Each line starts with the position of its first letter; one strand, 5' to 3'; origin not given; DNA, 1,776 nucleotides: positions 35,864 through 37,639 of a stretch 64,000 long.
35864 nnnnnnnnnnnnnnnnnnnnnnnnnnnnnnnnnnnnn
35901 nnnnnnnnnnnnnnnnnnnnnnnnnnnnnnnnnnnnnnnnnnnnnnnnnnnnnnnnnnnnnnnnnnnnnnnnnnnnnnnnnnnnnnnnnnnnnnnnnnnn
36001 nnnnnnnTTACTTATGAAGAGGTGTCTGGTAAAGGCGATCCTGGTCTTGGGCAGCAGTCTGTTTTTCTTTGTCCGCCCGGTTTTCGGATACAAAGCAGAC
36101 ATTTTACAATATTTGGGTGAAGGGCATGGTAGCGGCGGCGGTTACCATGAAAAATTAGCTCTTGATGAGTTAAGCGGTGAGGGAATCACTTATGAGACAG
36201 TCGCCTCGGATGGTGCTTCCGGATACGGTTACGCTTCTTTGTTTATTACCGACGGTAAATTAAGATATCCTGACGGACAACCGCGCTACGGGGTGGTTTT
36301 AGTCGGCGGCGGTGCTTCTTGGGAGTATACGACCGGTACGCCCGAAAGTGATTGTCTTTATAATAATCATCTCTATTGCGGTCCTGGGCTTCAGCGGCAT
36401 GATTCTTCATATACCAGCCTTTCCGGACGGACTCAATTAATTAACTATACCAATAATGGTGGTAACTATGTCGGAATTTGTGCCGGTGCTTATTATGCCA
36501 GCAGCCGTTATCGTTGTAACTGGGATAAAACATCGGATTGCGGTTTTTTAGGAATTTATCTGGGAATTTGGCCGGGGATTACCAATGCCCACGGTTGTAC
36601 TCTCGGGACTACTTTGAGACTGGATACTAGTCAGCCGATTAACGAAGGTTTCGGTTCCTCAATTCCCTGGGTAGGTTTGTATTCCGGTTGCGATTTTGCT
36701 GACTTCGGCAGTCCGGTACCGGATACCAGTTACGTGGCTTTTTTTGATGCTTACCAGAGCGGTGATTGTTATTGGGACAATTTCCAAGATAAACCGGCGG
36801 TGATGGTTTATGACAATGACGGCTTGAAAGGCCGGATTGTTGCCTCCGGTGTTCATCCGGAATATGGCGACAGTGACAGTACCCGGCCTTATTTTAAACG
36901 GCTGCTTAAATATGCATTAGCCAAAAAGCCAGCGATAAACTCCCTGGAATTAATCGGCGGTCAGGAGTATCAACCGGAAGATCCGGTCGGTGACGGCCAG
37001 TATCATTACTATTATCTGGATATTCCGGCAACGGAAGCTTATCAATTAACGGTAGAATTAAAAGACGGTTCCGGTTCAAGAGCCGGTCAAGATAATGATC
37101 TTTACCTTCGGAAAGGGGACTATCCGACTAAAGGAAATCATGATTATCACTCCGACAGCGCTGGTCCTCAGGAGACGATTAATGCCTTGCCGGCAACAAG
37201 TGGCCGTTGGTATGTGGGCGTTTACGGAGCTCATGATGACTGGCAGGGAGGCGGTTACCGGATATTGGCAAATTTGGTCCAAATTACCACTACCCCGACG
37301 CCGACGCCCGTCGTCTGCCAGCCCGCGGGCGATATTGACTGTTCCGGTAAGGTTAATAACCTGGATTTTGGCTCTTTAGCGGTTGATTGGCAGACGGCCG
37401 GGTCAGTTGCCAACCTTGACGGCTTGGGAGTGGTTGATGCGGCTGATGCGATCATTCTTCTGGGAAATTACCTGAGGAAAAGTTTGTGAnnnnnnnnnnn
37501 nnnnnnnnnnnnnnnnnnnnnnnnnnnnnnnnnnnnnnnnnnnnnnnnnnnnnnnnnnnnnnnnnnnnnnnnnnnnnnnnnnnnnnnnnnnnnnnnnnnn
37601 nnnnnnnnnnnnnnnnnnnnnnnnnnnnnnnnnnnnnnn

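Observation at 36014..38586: Dockerin-tagged secreted enzymes, including a freshly duplicated dockerin module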

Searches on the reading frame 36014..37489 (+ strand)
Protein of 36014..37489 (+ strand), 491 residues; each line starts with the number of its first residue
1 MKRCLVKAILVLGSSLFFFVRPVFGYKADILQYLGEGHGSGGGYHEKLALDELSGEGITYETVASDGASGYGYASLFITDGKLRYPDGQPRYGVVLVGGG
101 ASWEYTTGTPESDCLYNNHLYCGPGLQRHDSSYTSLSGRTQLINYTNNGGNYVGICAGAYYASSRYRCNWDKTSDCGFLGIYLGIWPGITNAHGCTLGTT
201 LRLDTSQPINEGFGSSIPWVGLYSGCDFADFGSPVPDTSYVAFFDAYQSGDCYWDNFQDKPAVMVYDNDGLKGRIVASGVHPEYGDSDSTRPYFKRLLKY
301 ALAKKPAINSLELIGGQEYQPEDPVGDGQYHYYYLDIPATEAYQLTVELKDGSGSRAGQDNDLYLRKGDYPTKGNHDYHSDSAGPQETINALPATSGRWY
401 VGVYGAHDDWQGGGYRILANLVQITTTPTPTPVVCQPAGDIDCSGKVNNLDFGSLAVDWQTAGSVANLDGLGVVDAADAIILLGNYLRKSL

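Call 3: search_protein_families(library=pfam, proteins=[window:36014-37489:+], max_evalue=1)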
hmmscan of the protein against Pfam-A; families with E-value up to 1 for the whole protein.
window:36014-37489:+ (491 aa): 2 families
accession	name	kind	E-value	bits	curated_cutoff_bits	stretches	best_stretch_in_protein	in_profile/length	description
PF09825.15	BPL_N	-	6.4e-10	38.8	24.2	1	138-171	71-104/283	Biotin-protein ligase, N terminal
PF04151.21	PPC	-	6.2e-09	37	25.9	1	329-405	1-70/70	Bacterial pre-peptidase C-terminal domain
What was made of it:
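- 36014..37489 (+): Gene A, 491 aa. It consists of a signal-peptide-like N-terminus (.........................), a class-I glutamine-amidotransferase-like (BPL_N) domain, a PPC domain, a Thr/Pro linker and a dockerin tail. Pfam BPL_N 6.4e-10 and PPC 6.2e-9 (residues 329-405) in call 3.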

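Call 6: search_protein_families(library=ncbifam, proteins=[window:36014-37489:+], max_evalue=10)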
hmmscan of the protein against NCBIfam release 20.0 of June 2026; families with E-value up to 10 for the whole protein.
window:36014-37489:+ (491 aa): 0 families

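Call 11: find_encoding_contigs(protein=window:36014-37489:+, flank=10000, max_places=6)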
Protein window:36014-37489:+ (491 aa): no gene with exactly this product is on record in the collection.

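Call 12: find_homologous_proteins(query=window:36014-37489:+)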
Query window:36014-37489:+ (491 aa): 13 proteins with E <= 0.001 among 8000 candidates.
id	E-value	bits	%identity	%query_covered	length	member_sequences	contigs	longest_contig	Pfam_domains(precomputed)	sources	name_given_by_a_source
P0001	0.0e+0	1128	100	98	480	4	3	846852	PF04151.22,PF09825.16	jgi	-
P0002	2.2e-70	256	37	91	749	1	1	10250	PF04151.22,PF00404.25,PF13385.14,PF09825.16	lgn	-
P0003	4.4e-25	106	87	13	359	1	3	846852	PF13354.13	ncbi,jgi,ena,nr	ncbi:MAG TPA: serine hydrolase [Candidatus Bathyarchaeia archaeon]|nr:serine hydrolase [Candidatus B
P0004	3.6e-22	97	25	80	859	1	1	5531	PF04151.22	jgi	-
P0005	1.7e-18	84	26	71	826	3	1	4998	PF04151.22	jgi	jgi:glutamine amidotransferase-like uncharacterized protein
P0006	2.9e-18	84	24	69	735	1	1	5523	PF04151.22,PF09825.16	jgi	jgi:hypothetical protein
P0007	2.3e-17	81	25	70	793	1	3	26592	PF04151.22,PF09825.16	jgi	jgi:hypothetical protein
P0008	5.5e-15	73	25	69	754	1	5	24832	PF04151.22,PF09825.16,PF07595.18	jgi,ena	jgi:hypothetical protein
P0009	9.6e-11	59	25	69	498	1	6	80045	PF04151.22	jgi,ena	jgi:hypothetical protein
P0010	1.4e-9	55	26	69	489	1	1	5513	PF04151.22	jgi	jgi:hypothetical protein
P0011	5.9e-9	53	24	69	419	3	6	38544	PF04151.22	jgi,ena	jgi:hypothetical protein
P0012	4.5e-7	47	29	29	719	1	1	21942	PF01752.24,PF04151.22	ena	-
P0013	1.3e-6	45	27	68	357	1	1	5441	PF09825.16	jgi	jgi:hypothetical protein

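Call 13: find_encoding_contigs(protein=P0001, flank=10000, max_places=4)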
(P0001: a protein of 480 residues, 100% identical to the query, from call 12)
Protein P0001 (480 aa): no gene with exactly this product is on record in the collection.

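Call 14: list_cluster_members(proteins=[P0003, P0001, P0002])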
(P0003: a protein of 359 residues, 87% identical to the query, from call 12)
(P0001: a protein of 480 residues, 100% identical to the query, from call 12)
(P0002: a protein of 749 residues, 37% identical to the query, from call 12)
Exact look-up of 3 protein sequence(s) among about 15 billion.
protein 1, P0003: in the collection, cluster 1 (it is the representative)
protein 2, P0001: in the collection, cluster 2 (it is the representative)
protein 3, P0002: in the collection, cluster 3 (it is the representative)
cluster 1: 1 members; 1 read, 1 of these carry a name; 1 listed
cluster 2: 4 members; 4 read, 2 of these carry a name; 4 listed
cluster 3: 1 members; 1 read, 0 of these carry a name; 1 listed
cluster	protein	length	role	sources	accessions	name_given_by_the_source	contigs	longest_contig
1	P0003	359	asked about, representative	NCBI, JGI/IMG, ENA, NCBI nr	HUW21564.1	MAG TPA: serine hydrolase [Candidatus Bathyarchaeia archaeon] | serine hydrolase [Candidatus Bathyarchaeia archaeon]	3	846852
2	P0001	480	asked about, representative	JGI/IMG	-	-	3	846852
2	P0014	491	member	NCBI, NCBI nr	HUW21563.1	MAG TPA: BPL-N domain-containing protein [Candidatus Bathyarchaeia archaeon] | BPL-N domain-containing protein [Candidatus Bathyarchaeia archaeon]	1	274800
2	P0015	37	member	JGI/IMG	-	Asp-tRNA(Asn)/Glu-tRNA(Gln) amidotransferase A subunit family amidase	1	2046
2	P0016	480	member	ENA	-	-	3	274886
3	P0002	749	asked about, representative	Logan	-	-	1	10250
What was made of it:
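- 37486..38586 (+): Gene B. The longest ORF starts at GTG 37486 (366 aa). The likely start is ATG 37507 (359 aa), with GAGG 6 nt upstream. It consists of a signal-like N-terminus, a beta-lactamase-like serine hydrolase domain (S-T-I-K and K-T-G motifs present) and a dockerin tail. The database entry P0003/HUW21564.1 is 359 aa (calls 12, 14).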

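Call 34: find_encoding_contigs(protein=P0003, flank=10000, max_places=4)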
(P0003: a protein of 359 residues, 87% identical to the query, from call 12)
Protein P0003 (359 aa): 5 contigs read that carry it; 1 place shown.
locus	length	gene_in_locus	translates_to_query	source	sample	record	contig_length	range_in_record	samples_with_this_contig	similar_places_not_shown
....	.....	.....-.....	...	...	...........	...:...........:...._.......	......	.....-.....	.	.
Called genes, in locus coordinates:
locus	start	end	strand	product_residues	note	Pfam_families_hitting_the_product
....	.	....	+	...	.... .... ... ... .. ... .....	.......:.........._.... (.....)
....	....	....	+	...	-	-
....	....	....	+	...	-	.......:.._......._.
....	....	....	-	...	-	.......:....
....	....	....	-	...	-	-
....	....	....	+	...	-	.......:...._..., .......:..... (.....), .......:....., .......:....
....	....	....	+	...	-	-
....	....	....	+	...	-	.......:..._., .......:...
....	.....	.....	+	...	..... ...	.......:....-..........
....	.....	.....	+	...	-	-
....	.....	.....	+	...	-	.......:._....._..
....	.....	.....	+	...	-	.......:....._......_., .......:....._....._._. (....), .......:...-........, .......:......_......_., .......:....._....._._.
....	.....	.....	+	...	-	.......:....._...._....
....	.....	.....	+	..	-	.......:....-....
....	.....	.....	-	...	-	-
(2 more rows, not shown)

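Call 94: predict_structure(alignment_id=A7)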
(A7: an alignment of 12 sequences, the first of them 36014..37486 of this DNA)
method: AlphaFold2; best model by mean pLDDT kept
length: 491 residues; sequences in the alignment: 12
mean_pLDDT: 59.1   pTM: 0.58
mean pLDDT of the five models: 59.1, 58.9, 58.4, 57.1, 53.7
residues with pLDDT >= 90: 35; 70-90: 127; 50-70: 123; < 50: 206
segments of 3 or more residues with pLDDT < 50: 1-23, 35-42, 65-78, 100-136, 162-198, 221-263, 268-273, 275-280, 427-436, 458-474, 488-491
pLDDT, mean of each block of 10 residues (from residue 1): 45 42 63 53 64 82 51 43 76 71 37 39 39 50 73 63 39 36 35 41 62 61 37 36 36 40 49 46 56 76 72 89 84 88 87 64 89 86 79 88 81 87 62 47 60 52 44 50 50 38
secondary structure, 60 per line:
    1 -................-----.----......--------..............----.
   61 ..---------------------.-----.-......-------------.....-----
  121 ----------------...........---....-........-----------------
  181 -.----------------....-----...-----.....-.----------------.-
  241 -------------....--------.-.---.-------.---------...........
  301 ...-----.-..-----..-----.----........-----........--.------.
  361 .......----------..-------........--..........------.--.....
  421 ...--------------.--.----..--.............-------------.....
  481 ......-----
elements in order: H2-17 E28-33 H42-55 E60-62 E92-97 H111-115 H137-147 E151-154 H156-162 E199-202 E216-220 H254-257 H290-303 E330-337 E343-350 E360-367 E387-394 E397-406 E416-423 H452-462 H476-486
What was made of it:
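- Tried and rejected: The full-length AF2 model of A was too poor to search (mean pLDDT 59; only the PPC domain was confident; call 94).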
